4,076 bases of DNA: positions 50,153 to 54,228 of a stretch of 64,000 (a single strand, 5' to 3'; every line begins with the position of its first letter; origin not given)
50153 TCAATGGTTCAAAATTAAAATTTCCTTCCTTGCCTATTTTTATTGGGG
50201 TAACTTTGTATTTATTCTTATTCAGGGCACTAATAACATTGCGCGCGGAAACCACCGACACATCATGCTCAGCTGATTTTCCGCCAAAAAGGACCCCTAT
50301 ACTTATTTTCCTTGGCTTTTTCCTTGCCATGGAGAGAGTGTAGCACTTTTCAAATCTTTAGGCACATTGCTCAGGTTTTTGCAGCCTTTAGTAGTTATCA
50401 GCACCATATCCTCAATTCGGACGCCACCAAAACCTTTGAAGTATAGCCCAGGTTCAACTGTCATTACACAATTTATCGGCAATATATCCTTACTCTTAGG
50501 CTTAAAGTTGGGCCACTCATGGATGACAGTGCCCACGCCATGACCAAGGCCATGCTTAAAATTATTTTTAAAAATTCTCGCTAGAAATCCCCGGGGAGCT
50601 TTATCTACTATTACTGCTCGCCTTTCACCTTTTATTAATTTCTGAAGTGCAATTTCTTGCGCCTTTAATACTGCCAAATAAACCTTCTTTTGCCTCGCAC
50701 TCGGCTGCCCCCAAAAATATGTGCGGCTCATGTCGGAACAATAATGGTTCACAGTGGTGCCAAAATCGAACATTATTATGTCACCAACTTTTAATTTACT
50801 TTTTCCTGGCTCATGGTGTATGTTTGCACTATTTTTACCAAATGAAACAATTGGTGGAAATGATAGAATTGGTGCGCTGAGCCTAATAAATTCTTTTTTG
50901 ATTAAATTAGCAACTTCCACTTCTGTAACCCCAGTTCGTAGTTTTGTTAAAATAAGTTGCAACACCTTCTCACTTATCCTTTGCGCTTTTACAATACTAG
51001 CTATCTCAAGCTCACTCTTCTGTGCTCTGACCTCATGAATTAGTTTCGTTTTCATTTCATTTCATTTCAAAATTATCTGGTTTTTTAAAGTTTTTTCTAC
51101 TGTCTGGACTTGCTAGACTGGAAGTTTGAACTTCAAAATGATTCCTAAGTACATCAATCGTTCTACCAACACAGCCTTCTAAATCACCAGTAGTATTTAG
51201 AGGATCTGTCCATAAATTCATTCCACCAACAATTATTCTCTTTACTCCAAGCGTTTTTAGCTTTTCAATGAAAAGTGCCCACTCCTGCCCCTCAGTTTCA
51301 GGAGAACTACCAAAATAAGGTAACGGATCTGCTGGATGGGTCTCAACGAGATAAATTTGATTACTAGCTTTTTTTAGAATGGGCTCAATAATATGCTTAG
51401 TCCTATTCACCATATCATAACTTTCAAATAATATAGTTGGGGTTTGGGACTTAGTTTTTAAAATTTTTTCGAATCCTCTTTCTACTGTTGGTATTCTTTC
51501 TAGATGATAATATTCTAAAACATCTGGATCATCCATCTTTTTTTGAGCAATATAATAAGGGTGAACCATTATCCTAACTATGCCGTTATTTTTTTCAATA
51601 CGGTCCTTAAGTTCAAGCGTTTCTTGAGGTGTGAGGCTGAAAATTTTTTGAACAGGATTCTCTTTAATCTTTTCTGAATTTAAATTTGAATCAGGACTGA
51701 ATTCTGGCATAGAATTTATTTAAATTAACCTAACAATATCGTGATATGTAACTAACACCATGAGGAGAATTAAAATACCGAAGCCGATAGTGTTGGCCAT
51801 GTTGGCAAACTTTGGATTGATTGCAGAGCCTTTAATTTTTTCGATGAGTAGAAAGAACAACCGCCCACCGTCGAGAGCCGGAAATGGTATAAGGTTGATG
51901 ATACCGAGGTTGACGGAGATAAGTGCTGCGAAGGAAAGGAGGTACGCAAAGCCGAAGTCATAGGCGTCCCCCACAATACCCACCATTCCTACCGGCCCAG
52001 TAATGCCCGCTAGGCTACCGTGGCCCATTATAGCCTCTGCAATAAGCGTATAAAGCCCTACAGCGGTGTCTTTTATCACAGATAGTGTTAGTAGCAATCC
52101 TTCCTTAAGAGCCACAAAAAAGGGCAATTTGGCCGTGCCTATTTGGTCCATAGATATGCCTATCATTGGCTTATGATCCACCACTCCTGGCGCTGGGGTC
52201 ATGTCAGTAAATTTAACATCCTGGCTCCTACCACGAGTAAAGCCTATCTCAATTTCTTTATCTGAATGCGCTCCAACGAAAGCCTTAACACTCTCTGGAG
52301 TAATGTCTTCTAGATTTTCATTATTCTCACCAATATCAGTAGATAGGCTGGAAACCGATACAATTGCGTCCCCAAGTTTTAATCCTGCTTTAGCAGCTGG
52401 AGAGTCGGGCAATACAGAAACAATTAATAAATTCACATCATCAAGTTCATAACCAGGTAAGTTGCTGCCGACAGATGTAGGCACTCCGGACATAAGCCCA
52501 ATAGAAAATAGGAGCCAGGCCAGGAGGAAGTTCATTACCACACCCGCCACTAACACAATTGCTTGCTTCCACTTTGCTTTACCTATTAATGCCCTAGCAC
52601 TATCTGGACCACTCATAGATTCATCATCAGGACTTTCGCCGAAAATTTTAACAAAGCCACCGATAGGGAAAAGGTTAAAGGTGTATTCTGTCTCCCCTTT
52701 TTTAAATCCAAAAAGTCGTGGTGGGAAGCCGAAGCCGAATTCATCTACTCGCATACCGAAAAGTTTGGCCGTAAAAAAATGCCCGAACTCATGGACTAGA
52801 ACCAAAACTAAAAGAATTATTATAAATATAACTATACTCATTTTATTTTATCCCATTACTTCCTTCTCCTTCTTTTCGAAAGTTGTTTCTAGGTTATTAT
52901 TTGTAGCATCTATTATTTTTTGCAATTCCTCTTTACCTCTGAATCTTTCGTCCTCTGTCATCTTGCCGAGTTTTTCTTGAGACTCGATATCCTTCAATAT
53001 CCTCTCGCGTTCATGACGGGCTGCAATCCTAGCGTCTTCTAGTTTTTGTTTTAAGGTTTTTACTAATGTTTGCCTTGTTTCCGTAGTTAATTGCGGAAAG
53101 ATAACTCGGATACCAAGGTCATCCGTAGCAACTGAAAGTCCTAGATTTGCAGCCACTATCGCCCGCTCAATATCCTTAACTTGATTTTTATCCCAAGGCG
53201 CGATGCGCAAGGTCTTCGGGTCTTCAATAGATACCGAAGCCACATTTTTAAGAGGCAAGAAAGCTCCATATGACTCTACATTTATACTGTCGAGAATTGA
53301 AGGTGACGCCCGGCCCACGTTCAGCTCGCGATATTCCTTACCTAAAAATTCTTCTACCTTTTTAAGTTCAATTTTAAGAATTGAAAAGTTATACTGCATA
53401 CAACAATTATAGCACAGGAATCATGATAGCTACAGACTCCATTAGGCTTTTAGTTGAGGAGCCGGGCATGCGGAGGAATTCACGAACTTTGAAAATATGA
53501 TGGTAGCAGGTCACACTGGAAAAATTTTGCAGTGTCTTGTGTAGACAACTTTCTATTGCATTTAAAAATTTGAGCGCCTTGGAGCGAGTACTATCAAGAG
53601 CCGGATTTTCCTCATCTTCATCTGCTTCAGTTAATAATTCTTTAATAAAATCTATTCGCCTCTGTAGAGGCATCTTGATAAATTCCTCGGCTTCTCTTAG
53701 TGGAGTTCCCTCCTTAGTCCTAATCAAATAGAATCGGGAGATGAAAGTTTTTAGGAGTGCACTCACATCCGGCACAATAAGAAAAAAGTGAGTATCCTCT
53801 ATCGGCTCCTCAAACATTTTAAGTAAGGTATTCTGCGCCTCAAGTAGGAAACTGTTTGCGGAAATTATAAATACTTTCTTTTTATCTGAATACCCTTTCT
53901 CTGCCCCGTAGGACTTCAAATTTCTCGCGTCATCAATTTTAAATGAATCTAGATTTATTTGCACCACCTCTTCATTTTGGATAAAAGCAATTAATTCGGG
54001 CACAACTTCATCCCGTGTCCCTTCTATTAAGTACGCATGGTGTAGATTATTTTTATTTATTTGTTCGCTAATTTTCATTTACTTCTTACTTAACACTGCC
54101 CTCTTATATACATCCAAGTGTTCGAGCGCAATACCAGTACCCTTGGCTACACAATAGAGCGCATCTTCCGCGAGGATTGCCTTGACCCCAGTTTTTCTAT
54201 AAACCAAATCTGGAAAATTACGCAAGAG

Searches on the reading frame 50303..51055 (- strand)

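Call 51: search_protein_families(library=pfam, proteins=[window:50303-51055:-], max_evalue=0.0001)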
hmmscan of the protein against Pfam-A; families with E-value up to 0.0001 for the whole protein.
window:50303-51055:- (250 aa): 1 family
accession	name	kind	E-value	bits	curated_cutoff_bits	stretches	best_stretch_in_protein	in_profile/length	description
PF00557.29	Peptidase_M24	-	1.6e-55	188.5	23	1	21-221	3-207/208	Metallopeptidase family M24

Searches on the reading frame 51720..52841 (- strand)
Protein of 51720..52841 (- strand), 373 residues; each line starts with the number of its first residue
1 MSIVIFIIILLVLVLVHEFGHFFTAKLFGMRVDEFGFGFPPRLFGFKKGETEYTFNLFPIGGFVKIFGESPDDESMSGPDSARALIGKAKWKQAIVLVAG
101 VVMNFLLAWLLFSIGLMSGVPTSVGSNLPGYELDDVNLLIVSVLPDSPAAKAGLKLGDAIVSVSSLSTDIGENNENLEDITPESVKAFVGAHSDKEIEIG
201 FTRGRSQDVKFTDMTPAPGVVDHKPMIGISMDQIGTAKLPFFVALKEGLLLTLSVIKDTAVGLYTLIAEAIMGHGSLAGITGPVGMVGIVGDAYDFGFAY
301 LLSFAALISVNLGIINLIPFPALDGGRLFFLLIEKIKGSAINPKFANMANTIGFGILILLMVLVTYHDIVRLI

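Call 51: search_protein_families(library=pfam, proteins=[window:51720-52841:-], max_evalue=0.0001)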
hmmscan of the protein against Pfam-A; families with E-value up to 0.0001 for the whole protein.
window:51720-52841:- (373 aa): 2 families
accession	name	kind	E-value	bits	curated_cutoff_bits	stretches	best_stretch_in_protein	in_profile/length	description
PF02163.28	Peptidase_M50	-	3.2e-57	193.9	27.2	1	6-360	2-221/221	Peptidase family M50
PF17820.7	PDZ_6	-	5.7e-06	26.4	27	1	140-167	2-29/54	PDZ domain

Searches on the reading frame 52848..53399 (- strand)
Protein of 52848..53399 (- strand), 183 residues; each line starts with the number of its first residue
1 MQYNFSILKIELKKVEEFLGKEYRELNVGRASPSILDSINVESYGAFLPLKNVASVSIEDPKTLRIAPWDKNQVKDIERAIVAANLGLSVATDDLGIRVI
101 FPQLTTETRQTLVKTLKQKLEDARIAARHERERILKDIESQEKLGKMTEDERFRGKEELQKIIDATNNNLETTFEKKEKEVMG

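Call 51: search_protein_families(library=pfam, proteins=[window:52848-53399:-], max_evalue=0.0001)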
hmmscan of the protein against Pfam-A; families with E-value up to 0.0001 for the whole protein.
window:52848-53399:- (183 aa): 1 family
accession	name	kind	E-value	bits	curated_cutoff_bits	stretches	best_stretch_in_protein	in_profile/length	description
PF01765.24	RRF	-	8.5e-49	166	29.7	1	21-182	3-164/164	Ribosome recycling factor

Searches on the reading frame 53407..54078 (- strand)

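Call 51: search_protein_families(library=pfam, proteins=[window:53407-54078:-], max_evalue=0.0001)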
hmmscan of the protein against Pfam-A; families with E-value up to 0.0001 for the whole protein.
window:53407-54078:- (223 aa): 1 family
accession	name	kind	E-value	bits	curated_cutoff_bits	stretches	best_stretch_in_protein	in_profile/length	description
PF13177.12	DNA_pol3_delta2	-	2.8e-18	66.8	27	1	38-121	79-157/161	DNA polymerase III, delta subunit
